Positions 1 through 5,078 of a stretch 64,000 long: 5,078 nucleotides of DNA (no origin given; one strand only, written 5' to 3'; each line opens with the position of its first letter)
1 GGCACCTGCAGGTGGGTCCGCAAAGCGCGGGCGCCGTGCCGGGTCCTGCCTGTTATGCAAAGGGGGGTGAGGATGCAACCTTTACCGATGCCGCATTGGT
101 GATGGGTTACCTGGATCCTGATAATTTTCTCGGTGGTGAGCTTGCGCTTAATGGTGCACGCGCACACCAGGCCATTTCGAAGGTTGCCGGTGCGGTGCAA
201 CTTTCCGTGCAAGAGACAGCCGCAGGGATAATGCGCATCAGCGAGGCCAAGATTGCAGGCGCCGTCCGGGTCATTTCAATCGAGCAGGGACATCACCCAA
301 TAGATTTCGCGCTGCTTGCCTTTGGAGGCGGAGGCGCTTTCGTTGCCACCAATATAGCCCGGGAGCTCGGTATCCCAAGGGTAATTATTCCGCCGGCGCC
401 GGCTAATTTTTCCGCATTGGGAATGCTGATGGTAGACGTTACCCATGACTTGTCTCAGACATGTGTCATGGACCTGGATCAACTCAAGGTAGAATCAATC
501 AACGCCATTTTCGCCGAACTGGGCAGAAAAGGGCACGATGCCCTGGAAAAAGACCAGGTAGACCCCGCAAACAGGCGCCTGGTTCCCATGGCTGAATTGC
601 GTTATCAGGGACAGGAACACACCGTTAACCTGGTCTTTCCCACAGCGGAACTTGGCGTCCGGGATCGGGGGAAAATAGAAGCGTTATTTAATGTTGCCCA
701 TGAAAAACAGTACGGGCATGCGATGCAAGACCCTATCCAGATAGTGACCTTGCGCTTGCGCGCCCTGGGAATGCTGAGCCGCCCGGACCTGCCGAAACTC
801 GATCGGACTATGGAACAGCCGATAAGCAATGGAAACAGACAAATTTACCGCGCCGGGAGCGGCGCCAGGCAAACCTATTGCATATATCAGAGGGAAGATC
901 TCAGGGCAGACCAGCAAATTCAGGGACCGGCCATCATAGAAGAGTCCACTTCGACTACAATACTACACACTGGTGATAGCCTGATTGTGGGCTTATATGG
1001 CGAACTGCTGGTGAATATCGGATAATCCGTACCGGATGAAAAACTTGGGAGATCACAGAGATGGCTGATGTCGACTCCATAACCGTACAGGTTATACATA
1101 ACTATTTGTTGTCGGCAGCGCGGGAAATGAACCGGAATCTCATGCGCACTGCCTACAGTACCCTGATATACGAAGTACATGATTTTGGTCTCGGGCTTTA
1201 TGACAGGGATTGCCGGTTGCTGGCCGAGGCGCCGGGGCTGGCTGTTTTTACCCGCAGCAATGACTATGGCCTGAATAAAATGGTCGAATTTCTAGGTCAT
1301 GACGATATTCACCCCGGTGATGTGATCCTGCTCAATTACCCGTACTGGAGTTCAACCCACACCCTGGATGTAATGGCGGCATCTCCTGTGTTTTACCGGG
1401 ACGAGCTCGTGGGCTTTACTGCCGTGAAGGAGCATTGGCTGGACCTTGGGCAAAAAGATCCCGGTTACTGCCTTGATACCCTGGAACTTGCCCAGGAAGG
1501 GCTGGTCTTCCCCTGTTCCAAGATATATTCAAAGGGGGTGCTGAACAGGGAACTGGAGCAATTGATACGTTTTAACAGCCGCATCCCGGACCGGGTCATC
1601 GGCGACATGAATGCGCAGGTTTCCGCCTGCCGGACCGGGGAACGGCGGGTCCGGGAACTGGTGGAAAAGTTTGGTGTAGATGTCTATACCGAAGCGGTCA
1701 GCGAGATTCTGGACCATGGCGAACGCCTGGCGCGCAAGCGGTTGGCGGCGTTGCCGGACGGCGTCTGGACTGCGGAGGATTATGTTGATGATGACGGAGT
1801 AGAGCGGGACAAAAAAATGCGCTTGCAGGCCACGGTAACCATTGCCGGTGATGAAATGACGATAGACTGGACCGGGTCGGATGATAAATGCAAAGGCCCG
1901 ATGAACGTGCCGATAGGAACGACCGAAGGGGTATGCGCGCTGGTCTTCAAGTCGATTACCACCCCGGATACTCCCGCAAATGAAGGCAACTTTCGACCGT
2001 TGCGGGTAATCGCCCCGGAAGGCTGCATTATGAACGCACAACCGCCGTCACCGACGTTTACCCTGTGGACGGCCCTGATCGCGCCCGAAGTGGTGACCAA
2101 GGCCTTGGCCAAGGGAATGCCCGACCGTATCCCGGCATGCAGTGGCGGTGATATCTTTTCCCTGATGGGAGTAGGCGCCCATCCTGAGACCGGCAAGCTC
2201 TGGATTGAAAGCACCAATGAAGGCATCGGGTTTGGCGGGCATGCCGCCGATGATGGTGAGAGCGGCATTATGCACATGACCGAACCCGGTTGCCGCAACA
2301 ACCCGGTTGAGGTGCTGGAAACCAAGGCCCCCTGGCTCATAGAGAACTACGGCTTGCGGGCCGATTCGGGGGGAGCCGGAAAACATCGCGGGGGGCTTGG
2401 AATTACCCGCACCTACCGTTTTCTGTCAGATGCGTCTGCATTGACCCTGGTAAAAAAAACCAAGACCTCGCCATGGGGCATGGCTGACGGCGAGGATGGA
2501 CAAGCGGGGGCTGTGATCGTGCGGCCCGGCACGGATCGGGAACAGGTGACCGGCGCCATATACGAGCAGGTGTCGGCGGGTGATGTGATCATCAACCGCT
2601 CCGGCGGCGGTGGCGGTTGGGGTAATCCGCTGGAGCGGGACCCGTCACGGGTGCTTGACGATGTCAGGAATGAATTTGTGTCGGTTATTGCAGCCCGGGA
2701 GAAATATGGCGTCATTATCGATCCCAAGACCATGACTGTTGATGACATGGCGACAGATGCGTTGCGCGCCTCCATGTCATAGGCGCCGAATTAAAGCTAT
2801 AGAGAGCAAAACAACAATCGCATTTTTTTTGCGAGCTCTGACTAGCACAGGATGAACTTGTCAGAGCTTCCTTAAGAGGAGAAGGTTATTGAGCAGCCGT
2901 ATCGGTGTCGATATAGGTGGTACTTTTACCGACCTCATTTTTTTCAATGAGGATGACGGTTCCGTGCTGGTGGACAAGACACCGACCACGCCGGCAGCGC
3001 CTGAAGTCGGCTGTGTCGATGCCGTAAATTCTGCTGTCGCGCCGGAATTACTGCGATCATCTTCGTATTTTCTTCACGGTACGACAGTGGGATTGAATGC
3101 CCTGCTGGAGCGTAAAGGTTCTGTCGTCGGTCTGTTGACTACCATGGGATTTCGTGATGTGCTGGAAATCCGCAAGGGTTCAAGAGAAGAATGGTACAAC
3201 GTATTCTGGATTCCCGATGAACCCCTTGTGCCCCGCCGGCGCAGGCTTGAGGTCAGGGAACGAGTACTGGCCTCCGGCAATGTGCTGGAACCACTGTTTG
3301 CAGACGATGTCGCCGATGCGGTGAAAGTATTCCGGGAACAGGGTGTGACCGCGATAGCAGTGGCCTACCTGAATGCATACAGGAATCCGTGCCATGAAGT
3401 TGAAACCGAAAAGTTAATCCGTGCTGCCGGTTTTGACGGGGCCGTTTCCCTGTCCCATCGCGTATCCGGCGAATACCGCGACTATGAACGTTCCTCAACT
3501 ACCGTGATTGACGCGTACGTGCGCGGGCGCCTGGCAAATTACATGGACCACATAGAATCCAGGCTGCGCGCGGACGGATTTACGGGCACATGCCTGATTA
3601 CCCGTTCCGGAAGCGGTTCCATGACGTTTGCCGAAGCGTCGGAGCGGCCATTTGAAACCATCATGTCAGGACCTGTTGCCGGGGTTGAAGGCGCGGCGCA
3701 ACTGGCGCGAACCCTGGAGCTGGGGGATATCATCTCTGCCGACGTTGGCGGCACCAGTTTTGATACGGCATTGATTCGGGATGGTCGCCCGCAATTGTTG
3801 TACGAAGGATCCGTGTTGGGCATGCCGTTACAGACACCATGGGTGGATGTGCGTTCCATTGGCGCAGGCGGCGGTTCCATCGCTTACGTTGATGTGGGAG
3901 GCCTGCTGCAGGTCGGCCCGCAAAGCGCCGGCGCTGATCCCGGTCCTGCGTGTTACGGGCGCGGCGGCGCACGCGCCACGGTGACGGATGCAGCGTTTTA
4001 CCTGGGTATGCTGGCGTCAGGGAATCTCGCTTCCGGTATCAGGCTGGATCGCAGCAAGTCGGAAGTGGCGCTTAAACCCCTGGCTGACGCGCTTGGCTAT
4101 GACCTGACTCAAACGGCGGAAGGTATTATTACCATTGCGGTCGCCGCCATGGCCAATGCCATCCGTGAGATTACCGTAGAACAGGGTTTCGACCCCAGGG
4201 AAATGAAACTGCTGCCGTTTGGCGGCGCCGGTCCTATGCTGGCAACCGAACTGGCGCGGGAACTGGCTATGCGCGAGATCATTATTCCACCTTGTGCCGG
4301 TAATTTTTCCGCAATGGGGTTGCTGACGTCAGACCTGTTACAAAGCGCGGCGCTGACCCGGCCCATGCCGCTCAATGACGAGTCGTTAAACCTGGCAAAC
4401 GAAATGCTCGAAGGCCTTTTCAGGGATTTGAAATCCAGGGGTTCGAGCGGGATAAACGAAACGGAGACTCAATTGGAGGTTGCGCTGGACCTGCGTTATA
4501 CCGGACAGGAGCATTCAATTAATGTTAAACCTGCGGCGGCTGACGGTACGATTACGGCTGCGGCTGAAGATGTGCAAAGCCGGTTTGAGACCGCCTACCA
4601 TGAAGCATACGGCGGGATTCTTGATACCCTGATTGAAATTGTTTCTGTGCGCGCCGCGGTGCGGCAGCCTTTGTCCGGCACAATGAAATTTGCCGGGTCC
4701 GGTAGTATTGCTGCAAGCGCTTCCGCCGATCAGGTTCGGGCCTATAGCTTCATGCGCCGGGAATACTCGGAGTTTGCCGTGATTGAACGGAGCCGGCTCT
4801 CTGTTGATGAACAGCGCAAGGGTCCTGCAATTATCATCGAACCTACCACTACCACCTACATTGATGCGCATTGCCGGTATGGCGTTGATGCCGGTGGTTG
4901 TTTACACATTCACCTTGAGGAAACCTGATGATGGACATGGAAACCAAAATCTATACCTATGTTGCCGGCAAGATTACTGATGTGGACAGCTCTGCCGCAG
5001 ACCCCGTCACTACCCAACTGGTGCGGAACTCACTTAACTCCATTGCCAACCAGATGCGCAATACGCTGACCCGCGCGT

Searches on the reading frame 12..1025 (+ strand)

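Call 10: search_protein_families(library=ncbifam, proteins=[window:12-1025:+], max_evalue=1e-10)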
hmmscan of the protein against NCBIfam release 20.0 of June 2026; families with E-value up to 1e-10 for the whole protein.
window:12-1025:+ (337 aa): 3 families
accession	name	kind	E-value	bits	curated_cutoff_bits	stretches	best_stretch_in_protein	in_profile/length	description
NF050156.1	CapLactmsAlpCapA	equivalog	3.6e-72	243.7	1000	1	1-321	347-672/689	caprolactamase subunit alpha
NF042960.1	AcphenoCarb_ApcA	equivalog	1.2e-39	136.1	1250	1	1-331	330-652/658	acetophenone carboxylase subunit alpha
NF042975.2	AcphenoCarb_ApcC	equivalog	1.9e-36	125.5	1500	1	1-323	364-698/733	acetophenone carboxylase subunit gamma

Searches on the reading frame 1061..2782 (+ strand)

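Call 10: search_protein_families(library=ncbifam, proteins=[window:1061-2782:+], max_evalue=1e-10)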
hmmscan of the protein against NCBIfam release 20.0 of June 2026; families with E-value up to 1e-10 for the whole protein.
window:1061-2782:+ (573 aa): 2 families
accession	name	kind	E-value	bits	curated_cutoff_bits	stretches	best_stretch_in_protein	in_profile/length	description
NF050157.1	CapLactmsBetCapB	equivalog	1.4e-80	271.2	1000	1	4-570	1-576/577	caprolactamase subunit beta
NF042976.1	AcphenoCarb_ApcD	equivalog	1.6e-24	86.2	1500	1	77-450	101-485/685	acetophenone carboxylase subunit delta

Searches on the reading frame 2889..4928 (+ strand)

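Call 10: search_protein_families(library=ncbifam, proteins=[window:2889-4928:+], max_evalue=1e-10)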
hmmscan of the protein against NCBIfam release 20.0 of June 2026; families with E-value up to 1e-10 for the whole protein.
window:2889-4928:+ (679 aa): 3 families
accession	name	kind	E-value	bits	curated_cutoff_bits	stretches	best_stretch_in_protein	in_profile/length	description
NF050156.1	CapLactmsAlpCapA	equivalog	5.4e-140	467.8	1000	1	4-675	2-686/689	caprolactamase subunit alpha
NF042975.2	AcphenoCarb_ApcC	equivalog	9.2e-79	265.4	1500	1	4-668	10-703/733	acetophenone carboxylase subunit gamma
NF042960.1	AcphenoCarb_ApcA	equivalog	2.7e-64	217.6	1250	1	5-671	4-652/658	acetophenone carboxylase subunit alpha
